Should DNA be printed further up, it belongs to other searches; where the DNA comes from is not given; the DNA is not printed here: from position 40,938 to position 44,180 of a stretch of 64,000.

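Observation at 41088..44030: Rhamnose-precursor enzyme fused to a peptidoglycan-hydrolase module (RfbD-TM-LysM-G5-M23)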

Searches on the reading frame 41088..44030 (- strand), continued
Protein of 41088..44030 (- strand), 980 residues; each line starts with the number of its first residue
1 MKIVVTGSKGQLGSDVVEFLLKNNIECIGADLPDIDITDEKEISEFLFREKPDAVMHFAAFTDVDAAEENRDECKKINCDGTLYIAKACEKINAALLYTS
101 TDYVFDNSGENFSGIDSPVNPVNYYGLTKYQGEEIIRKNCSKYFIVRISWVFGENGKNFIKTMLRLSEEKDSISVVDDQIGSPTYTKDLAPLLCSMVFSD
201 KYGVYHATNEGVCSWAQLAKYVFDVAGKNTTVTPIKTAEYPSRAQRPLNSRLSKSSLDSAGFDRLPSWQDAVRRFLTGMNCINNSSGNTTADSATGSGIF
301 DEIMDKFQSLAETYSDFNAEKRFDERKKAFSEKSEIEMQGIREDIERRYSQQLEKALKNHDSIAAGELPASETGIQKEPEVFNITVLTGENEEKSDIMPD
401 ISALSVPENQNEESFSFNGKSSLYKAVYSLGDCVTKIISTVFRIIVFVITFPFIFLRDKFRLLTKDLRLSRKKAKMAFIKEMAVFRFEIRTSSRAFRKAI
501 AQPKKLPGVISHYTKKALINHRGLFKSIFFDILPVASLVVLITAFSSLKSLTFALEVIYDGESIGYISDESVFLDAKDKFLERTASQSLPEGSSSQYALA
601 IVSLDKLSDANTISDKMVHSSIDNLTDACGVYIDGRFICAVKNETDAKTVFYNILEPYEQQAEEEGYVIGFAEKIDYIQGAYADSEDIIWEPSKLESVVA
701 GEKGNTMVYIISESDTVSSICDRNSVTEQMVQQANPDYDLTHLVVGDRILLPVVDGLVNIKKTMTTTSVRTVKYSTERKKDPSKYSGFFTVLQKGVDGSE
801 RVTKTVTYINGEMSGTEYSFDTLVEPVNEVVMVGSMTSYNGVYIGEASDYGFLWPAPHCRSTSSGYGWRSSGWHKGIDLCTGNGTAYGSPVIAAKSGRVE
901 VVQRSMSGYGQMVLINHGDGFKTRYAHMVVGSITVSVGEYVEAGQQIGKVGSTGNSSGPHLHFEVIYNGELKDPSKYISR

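Call 8: find_encoding_contigs(protein=P0003, flank=6000, max_places=3)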
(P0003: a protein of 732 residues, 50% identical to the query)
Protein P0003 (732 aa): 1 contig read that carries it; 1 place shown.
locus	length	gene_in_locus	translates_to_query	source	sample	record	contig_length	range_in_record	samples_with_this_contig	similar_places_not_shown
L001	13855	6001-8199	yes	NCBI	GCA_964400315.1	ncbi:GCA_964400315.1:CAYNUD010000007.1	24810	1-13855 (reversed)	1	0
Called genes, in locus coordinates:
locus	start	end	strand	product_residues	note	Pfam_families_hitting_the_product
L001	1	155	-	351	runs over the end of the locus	PF04616:Glyco_hydro_43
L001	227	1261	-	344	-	PF00248:Aldo_ket_red, PF14697:Fer4_21 (faint), PF13183:Fer4_8 (faint), PF13237:Fer4_10 (weak), PF12838:Fer4_7 (weak), PF13187:Fer4_9, PF13534:Fer4_17 (weak)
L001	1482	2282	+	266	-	PF00106:adh_short, PF08659:KR, PF23441:SDR (weak), PF13561:adh_short_C2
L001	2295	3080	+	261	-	PF22058:X25_BaPul_like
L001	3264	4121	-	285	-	PF00288:GHMP_kinases_N, PF08544:GHMP_kinases_C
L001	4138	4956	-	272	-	PF02811:PHP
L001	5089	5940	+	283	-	PF01073:3Beta_HSD, PF01370:Epimerase, PF04321:RmlD_sub_bind, PF16363:GDP_Man_Dehyd, PF02719:Polysacc_synt_2, PF07993:NAD_binding_4 (weak)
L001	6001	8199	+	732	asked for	PF01476:LysM (weak), PF07501:G5, PF01551:Peptidase_M23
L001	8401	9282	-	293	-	PF02618:YceG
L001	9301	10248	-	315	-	-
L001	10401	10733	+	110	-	PF05164:ZapA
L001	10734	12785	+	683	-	PF01136:Peptidase_U32, PF12392:DUF3656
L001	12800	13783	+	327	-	PF16654:DAPDH_C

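Call 9: find_encoding_contigs(protein=P0007, flank=6000, max_places=3)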
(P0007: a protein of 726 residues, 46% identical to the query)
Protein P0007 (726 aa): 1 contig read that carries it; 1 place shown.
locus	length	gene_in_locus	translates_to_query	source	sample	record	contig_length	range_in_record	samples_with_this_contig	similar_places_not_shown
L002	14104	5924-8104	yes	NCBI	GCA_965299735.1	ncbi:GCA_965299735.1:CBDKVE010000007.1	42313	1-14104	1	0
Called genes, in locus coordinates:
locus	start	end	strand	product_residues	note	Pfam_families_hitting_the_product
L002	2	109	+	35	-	?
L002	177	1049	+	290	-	PF03413:PepSY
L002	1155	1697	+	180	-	PF10688:Imp-YgjV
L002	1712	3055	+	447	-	PF03023:MurJ (weak), PF01554:MatE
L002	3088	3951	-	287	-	PF00288:GHMP_kinases_N, PF08544:GHMP_kinases_C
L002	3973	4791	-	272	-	PF02811:PHP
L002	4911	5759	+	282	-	PF01370:Epimerase, PF04321:RmlD_sub_bind, PF13460:NAD_binding_10 (weak), PF01073:3Beta_HSD, PF07993:NAD_binding_4, PF02719:Polysacc_synt_2, PF16363:GDP_Man_Dehyd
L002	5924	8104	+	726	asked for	PF01476:LysM, PF07501:G5, PF01551:Peptidase_M23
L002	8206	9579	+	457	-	PF01547:SBP_bac_1, PF13416:SBP_bac_8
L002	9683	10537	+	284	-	PF00528:BPD_transp_1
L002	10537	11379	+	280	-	PF00528:BPD_transp_1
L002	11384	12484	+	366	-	PF02463:SMC_N (weak), PF00005:ABC_tran, PF13304:AAA_21 (faint), PF17912:OB_MalK, PF08402:TOBE_2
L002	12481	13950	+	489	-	PF02446:Glyco_hydro_77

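Call 14: find_encoding_contigs(protein=P0001, flank=3000, max_places=5)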
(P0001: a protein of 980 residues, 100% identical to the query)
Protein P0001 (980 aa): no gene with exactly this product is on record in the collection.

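Call 15: find_encoding_contigs(protein=P0011, flank=5000, max_places=3)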
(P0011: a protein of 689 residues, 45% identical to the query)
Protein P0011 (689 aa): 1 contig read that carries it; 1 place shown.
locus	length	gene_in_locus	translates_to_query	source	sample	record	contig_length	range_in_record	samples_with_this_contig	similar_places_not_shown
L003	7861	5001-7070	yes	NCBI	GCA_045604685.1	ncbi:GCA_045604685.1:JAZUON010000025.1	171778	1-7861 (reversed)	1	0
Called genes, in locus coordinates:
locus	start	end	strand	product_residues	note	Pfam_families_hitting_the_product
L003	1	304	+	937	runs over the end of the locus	PF09586:YfhO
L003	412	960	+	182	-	PF10688:Imp-YgjV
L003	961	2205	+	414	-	-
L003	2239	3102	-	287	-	PF00288:GHMP_kinases_N, PF08544:GHMP_kinases_C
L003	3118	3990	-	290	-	PF02811:PHP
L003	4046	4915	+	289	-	PF04321:RmlD_sub_bind, PF07993:NAD_binding_4, PF01370:Epimerase, PF01073:3Beta_HSD, PF02719:Polysacc_synt_2, PF16363:GDP_Man_Dehyd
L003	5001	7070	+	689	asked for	PF07501:G5, PF01551:Peptidase_M23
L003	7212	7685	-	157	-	PF01797:Y1_Tnp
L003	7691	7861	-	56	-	?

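Call 16: find_encoding_contigs(protein=P0009, flank=5000, max_places=3)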
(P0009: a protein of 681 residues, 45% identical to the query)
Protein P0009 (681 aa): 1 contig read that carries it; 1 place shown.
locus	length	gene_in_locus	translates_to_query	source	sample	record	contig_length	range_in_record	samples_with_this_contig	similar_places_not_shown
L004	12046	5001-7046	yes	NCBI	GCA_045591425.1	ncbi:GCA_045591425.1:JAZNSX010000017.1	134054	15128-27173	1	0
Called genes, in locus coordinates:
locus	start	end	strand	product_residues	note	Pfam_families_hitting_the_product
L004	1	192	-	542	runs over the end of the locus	PF00501:AMP-binding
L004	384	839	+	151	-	PF02681:DUF212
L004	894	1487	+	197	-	PF22624:AASDHPPT_N, PF01648:ACPS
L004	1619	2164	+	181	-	PF10688:Imp-YgjV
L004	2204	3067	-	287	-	PF00288:GHMP_kinases_N, PF08544:GHMP_kinases_C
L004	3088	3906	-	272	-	PF02811:PHP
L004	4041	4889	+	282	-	PF01073:3Beta_HSD, PF01370:Epimerase, PF04321:RmlD_sub_bind, PF07993:NAD_binding_4, PF16363:GDP_Man_Dehyd, PF02719:Polysacc_synt_2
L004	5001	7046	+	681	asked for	PF07501:G5, PF01551:Peptidase_M23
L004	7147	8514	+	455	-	PF01547:SBP_bac_1, PF13416:SBP_bac_8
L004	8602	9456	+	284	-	PF00528:BPD_transp_1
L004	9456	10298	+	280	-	PF00528:BPD_transp_1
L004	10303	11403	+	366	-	PF00005:ABC_tran, PF02463:SMC_N (faint), PF17912:OB_MalK, PF08402:TOBE_2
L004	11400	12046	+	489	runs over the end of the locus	PF02446:Glyco_hydro_77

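Call 28: search_protein_representatives(protein=window:41088-44030:-)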
Query: 980 residues. Proteins with E-value up to 0.001 (for the whole library): 157762; up to 1e-10: 60868; up to 1e-30: 7686. The best 150 are listed.
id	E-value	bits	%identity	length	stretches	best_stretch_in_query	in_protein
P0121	4.2e-184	630.4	48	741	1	297-978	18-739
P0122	1.9e-179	614.9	50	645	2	758-978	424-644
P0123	1.1e-161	556.2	48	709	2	757-978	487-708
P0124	8.5e-155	533.4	41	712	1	295-978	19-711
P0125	7.4e-149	513.7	45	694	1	298-979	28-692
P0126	2.5e-137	475.6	41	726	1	370-980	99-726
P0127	3.0e-115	402.5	42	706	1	430-978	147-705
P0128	6.0e-115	401.5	44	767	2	757-980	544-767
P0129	1.9e-109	383.3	42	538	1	477-978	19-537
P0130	2.3e-109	383.1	38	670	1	412-978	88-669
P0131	2.8e-108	379.4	39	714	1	420-978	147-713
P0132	7.3e-108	378.1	39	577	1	421-980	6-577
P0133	9.7e-108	377.7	41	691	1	473-979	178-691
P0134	5.9e-107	375.1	36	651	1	343-978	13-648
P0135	6.3e-107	375.0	41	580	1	416-980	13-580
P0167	1.0e-81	291.6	49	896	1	1-278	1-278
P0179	1.1e-76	274.9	39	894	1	531-980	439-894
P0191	6.9e-73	262.3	48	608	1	1-279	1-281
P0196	1.2e-70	255.0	37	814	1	533-979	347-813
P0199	4.5e-70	253.0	38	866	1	532-980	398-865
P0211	1.8e-68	247.7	45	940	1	2-277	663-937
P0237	5.8e-65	236.1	35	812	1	515-978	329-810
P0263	1.2e-62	228.5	30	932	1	370-979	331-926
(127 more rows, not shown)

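Call 29: search_protein_families(library=pfam, proteins=[P0263, P0179, P0196, P0199, P0237, P0128, P0167, P0191, P0211, P0121], max_evalue=0.001)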
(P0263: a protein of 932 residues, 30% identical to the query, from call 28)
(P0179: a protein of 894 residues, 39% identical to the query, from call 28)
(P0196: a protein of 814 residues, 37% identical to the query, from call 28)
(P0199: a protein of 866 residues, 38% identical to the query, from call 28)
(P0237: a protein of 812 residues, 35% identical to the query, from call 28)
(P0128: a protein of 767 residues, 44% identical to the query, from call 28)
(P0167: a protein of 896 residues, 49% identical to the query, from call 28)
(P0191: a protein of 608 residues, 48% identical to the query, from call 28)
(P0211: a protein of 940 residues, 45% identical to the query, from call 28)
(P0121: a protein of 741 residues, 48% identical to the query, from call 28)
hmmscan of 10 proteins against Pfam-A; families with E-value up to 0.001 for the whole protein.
P0263 (932 aa): 2 families
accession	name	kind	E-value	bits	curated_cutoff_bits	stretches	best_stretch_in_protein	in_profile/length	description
PF01551.29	Peptidase_M23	-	1.8e-31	108.6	28.7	1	827-921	3-96/96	Peptidase family M23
PF07501.17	G5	-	2.7e-15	56.8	23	1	720-791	4-75/75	G5 domain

P0179 (894 aa): 2 families
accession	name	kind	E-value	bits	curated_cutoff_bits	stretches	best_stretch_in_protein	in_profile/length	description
PF01551.29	Peptidase_M23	-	9.1e-28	96.7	28.7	1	789-888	2-96/96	Peptidase family M23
PF07501.17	G5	-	1.5e-11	44.8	23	1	671-747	1-75/75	G5 domain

P0196 (814 aa): 3 families
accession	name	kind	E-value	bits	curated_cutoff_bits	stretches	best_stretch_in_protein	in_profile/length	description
PF01551.29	Peptidase_M23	-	2.2e-27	95.5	28.7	1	709-808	2-96/96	Peptidase family M23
PF07501.17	G5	-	2.7e-12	47.2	23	1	597-670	3-75/75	G5 domain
PF01476.26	LysM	-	3e-07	30.7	20.9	1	540-583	2-42/43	LysM domain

P0199 (866 aa): 3 families
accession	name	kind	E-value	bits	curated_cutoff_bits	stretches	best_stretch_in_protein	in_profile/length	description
PF01551.29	Peptidase_M23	-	6e-31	106.9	28.7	1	761-859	2-96/96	Peptidase family M23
PF07501.17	G5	-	4.6e-10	40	23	1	649-721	2-73/75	G5 domain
PF01476.26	LysM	-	0.00014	22.2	20.9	1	592-636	1-42/43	LysM domain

P0237 (812 aa): 3 families
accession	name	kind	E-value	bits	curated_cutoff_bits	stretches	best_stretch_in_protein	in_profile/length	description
PF01551.29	Peptidase_M23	-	8.6e-26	90.4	28.7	1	706-806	1-96/96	Peptidase family M23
PF01476.26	LysM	-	9.7e-09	35.5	20.9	1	536-580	1-42/43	LysM domain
PF07501.17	G5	-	5e-08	33.5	23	1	593-668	2-75/75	G5 domain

P0128 (767 aa): 2 families
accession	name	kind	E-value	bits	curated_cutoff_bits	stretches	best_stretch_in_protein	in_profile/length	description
PF01551.29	Peptidase_M23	-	8.3e-28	96.9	28.7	1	660-761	2-96/96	Peptidase family M23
PF07501.17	G5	-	1.4e-08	35.3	23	1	551-623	2-75/75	G5 domain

P0167 (896 aa): 8 families
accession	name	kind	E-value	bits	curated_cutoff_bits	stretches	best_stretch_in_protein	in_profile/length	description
PF04321.23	RmlD_sub_bind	-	9.8e-92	307.5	27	1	1-278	1-284/287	RmlD substrate binding domain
PF01370.27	Epimerase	-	1.2e-26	94.1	20.9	1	3-163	1-185/240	NAD dependent epimerase/dehydratase family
PF16363.11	GDP_Man_Dehyd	-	4.3e-17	63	27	1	34-147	58-175/332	GDP-mannose 4,6 dehydratase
PF02719.21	Polysacc_synt_2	-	1.9e-13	50.7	20.2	1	36-156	62-169/293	Polysaccharide biosynthesis protein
PF07993.18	NAD_binding_4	-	1.1e-11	44.8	20.1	1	53-153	90-209/258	Male sterility protein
PF01073.25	3Beta_HSD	-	2e-10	40.6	22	1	32-139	49-160/280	3-beta hydroxysteroid dehydrogenase/isomerase family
PF13524.12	Glyco_trans_1_2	-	3.7e-08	33.9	25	1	535-644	27-125/144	Glycosyl transferase-like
PF01755.23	Glyco_transf_25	-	0.0005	20.4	24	0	724-770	68-114/199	Glycosyltransferase family 25 (LPS biosynthesis protein)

P0191 (608 aa): 10 families
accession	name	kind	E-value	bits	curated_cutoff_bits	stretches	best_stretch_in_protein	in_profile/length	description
PF04321.23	RmlD_sub_bind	-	1.6e-95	319.9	27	1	1-282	1-286/287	RmlD substrate binding domain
PF01370.27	Epimerase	-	4.5e-54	183.8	20.9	2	3-164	1-185/240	NAD dependent epimerase/dehydratase family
PF16363.11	GDP_Man_Dehyd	-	1.7e-31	110.4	27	2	36-147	58-173/332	GDP-mannose 4,6 dehydratase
PF01073.25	3Beta_HSD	-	5.1e-17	62.2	22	2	32-140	47-159/280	3-beta hydroxysteroid dehydrogenase/isomerase family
PF07993.18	NAD_binding_4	-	7.5e-17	61.8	20.1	1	54-154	89-209/258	Male sterility protein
PF02719.21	Polysacc_synt_2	-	3.5e-16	59.7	20.2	1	37-143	61-154/293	Polysaccharide biosynthesis protein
PF13460.12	NAD_binding_10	-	6.7e-10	39.6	27.2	1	311-450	1-128/184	NAD(P)H-binding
PF01113.26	DapB_N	-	1.4e-05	25.6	25.6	0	1-94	1-90/124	Dihydrodipicolinate reductase, N-terminus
PF08659.16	KR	-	8.3e-05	23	22.6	0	306-336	2-32/180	KR domain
PF00106.31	adh_short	-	0.00042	20.3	26.6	0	306-342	2-38/195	short chain dehydrogenase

P0211 (940 aa): 8 families
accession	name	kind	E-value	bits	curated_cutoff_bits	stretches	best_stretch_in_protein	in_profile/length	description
PF04321.23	RmlD_sub_bind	-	2.2e-89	299.8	27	1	663-939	2-285/287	RmlD substrate binding domain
PF00908.23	dTDP_sugar_isom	-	1.7e-70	236.5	27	1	484-655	1-168/168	dTDP-4-dehydrorhamnose 3,5-epimerase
PF01370.27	Epimerase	-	1.4e-33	116.7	20.9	1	664-867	1-239/240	NAD dependent epimerase/dehydratase family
PF16363.11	GDP_Man_Dehyd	-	2.3e-22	80.3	27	1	693-905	56-285/332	GDP-mannose 4,6 dehydratase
PF01073.25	3Beta_HSD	-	3.2e-12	46.5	22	1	688-854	44-226/280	3-beta hydroxysteroid dehydrogenase/isomerase family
PF02719.21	Polysacc_synt_2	-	2.3e-10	40.6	20.2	1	697-902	62-263/293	Polysaccharide biosynthesis protein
PF07993.18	NAD_binding_4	-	2.3e-07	30.7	20.1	1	714-814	90-210/258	Male sterility protein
PF13460.12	NAD_binding_10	-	3.7e-05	24.1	27.2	0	668-811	1-146/184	NAD(P)H-binding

P0121 (741 aa): 3 families
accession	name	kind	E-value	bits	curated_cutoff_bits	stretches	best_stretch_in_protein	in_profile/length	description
PF01551.29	Peptidase_M23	-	3.5e-29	101.3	28.7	1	635-735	3-96/96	Peptidase family M23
PF01476.26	LysM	-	2.5e-10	40.6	20.9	1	470-510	1-40/43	LysM domain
PF07501.17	G5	-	2.8e-10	40.7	23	1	526-597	3-75/75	G5 domain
